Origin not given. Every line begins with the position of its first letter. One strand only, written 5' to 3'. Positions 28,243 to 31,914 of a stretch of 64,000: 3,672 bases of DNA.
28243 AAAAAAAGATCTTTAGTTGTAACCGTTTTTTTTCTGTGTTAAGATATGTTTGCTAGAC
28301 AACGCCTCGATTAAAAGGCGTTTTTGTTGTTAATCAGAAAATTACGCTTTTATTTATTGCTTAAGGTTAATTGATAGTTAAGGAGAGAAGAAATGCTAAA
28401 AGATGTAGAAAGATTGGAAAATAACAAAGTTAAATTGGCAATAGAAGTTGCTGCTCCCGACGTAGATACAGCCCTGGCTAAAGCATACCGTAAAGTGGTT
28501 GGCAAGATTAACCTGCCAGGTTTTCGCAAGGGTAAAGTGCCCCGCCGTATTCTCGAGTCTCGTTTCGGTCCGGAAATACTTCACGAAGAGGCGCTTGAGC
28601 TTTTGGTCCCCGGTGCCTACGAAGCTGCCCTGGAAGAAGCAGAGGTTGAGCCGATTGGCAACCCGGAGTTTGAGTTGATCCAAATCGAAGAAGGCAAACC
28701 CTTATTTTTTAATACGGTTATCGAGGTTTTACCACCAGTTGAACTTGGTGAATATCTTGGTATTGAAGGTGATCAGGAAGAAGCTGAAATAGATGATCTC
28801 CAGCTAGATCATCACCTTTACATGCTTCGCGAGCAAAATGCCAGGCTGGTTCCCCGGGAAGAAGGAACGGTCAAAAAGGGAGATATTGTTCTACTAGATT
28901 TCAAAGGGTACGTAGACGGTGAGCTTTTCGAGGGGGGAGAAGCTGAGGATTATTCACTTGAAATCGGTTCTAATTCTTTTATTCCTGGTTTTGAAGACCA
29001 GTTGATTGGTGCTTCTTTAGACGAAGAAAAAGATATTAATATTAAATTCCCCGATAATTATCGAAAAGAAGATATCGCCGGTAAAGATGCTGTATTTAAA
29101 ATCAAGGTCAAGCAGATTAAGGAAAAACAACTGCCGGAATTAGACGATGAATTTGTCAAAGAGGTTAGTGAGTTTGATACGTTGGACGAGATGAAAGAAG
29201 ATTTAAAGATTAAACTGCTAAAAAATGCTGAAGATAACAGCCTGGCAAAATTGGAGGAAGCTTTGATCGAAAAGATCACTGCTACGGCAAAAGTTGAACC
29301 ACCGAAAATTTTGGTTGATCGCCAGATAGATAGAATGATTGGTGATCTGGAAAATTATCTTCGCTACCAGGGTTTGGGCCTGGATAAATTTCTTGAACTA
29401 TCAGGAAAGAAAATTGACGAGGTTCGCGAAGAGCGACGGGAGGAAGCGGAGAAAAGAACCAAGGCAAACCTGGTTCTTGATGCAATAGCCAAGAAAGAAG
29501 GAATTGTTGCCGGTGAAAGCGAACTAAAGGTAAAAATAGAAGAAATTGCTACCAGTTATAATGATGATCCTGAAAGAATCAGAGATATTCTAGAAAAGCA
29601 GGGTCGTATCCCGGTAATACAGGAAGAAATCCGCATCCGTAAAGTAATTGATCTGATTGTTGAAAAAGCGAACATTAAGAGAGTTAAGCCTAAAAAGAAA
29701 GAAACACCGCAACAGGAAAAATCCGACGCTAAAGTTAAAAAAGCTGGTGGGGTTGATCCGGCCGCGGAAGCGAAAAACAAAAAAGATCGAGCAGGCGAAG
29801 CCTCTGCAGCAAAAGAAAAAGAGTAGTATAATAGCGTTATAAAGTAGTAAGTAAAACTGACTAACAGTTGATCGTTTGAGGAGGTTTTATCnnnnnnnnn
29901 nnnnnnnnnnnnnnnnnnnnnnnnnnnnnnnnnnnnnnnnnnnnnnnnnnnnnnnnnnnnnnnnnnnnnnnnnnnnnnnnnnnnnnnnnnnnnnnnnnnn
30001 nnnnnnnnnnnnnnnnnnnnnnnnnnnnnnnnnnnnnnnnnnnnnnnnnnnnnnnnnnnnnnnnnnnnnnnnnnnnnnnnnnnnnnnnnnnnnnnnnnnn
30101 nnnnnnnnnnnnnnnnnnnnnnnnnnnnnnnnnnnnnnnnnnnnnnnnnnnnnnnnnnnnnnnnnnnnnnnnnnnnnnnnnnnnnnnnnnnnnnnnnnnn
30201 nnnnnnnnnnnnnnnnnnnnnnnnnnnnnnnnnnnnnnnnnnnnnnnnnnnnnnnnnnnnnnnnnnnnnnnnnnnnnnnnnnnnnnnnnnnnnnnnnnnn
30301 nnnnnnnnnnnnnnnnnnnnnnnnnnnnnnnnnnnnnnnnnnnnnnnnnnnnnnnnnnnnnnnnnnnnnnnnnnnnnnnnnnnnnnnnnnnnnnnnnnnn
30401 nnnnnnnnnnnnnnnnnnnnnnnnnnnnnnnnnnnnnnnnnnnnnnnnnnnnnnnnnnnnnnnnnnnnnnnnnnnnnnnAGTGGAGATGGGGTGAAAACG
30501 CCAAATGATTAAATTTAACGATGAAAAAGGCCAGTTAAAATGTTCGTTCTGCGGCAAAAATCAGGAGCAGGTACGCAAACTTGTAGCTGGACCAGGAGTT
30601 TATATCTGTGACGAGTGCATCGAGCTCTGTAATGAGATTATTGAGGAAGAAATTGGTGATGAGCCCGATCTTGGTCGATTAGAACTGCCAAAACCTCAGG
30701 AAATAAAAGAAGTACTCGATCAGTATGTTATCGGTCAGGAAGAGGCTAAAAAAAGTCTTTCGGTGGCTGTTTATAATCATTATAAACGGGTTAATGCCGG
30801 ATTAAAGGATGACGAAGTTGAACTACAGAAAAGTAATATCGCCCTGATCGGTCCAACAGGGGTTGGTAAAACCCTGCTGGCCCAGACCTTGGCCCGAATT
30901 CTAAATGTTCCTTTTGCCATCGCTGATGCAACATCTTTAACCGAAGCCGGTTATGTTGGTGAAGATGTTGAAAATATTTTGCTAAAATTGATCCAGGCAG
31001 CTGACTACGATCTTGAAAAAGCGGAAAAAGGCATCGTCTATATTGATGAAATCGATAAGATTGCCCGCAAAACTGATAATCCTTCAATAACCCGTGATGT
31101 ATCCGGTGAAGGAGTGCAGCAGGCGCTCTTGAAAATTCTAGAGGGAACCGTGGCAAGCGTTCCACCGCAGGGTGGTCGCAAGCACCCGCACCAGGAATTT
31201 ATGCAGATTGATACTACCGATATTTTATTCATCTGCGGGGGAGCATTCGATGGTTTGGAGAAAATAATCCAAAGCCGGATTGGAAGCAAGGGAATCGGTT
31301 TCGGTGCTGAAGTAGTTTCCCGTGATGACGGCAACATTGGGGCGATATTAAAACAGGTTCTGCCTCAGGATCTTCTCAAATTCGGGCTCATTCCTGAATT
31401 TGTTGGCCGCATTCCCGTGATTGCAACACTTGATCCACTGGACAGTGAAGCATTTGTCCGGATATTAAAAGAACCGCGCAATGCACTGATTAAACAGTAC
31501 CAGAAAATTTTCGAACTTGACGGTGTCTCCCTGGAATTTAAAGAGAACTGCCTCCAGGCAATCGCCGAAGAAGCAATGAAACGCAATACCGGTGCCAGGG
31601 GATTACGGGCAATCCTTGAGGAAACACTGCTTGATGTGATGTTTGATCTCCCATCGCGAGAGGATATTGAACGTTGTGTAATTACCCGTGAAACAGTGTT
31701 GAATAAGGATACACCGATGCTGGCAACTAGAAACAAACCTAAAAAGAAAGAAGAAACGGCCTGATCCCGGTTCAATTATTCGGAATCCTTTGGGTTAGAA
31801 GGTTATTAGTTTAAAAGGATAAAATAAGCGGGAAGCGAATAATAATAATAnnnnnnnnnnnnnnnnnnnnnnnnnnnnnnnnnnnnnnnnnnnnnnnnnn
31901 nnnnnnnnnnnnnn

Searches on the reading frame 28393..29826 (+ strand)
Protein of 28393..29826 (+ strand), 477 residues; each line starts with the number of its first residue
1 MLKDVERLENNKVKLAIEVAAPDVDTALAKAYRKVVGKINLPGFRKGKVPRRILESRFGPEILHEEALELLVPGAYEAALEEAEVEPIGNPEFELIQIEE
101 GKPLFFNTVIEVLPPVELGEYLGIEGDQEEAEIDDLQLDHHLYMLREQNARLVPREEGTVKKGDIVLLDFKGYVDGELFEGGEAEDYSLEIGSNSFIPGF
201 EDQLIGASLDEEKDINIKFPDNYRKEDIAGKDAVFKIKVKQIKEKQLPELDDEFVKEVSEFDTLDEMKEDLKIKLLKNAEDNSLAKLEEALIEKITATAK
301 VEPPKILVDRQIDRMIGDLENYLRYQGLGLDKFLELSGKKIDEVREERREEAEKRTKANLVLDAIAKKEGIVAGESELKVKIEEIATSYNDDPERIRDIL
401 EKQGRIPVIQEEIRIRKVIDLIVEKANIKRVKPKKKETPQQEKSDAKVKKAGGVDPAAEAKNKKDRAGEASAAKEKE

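Call 52: search_protein_families(library=pfam, proteins=[window:28393-29826:+], max_evalue=0.00001)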
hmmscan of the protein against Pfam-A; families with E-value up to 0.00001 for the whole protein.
window:28393-29826:+ (477 aa): 3 families
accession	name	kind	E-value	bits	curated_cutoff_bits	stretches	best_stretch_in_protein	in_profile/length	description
PF05697.18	Trigger_N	-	3.8e-38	131.4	22.2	1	1-142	1-141/144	Bacterial trigger factor protein (TF)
PF05698.19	Trigger_C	-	3.7e-36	125.1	22.7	1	263-424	1-162/162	Bacterial trigger factor protein (TF) C-terminus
PF00254.34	FKBP_C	-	7.1e-16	58.7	21.1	1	159-239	4-93/94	FKBP-type peptidyl-prolyl cis-trans isomerase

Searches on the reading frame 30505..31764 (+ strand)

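Call 54: search_protein_families(library=pfam, proteins=[window:30505-31764:+], max_evalue=0.00001)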
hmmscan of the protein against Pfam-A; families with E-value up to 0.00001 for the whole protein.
window:30505-31764:+ (419 aa): 6 families
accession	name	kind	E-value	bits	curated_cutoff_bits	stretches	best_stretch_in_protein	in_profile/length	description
PF07724.20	AAA_2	-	1.4e-34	120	27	1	108-306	2-166/166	AAA domain (Cdc48 subfamily)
PF06689.19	zf-C4_ClpX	-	2.1e-20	72.8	27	1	12-48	2-39/39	ClpX C4-type zinc finger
PF00004.35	AAA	-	1.9e-15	57.9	21.2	1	113-218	2-98/131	ATPase family associated with various cellular activities (AAA)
PF10431.15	ClpB_D2-small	-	4.4e-12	46.3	21.9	1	312-389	1-74/81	C-terminal, D2-small domain, of ClpB protein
PF07728.20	AAA_5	-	9.2e-07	29.4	22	1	112-189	2-81/139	AAA domain (dynein-related subfamily)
PF05496.18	RuvB_N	-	4.2e-06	27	27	0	70-191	5-101/159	Holliday junction DNA helicase RuvB P-loop domain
